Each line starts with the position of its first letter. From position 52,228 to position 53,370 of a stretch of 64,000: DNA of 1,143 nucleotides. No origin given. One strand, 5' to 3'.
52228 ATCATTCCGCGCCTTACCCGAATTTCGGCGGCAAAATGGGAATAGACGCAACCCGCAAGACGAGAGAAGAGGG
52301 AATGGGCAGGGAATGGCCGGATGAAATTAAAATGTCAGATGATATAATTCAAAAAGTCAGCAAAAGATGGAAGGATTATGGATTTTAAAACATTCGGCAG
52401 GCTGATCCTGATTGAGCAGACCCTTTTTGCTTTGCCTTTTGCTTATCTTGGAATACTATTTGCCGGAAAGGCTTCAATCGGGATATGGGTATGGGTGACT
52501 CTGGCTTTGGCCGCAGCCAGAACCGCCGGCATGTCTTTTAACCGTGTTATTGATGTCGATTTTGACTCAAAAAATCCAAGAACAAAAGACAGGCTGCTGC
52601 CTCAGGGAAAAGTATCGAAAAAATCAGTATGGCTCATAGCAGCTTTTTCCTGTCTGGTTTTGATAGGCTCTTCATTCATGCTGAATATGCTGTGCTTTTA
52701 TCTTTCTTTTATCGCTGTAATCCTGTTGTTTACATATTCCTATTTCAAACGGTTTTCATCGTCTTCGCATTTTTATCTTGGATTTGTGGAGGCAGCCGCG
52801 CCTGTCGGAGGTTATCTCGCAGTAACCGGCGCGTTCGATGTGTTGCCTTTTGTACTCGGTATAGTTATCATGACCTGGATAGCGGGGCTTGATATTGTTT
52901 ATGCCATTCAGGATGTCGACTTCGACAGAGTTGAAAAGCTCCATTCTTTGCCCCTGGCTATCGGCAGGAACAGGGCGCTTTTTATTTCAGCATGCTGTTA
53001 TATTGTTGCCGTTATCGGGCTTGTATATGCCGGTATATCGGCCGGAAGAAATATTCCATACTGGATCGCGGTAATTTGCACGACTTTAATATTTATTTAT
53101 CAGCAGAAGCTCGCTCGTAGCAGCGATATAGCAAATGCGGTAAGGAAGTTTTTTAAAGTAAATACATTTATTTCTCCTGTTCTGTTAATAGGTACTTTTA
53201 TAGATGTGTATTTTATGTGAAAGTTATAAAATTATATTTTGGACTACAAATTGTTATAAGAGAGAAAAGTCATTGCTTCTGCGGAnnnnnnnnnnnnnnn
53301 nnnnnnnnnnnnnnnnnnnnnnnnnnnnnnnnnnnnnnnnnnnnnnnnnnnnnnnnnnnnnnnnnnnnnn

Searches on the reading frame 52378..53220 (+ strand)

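Call 69: search_protein_families(library=pfam, proteins=[window:52378-53220:+], max_evalue=0.0001)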
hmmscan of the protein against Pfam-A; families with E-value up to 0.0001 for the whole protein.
window:52378-53220:+ (280 aa): 1 family
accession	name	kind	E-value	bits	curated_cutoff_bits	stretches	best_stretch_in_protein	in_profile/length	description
PF01040.23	UbiA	-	6.2e-54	183.4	34.2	1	18-262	1-248/250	UbiA prenyltransferase family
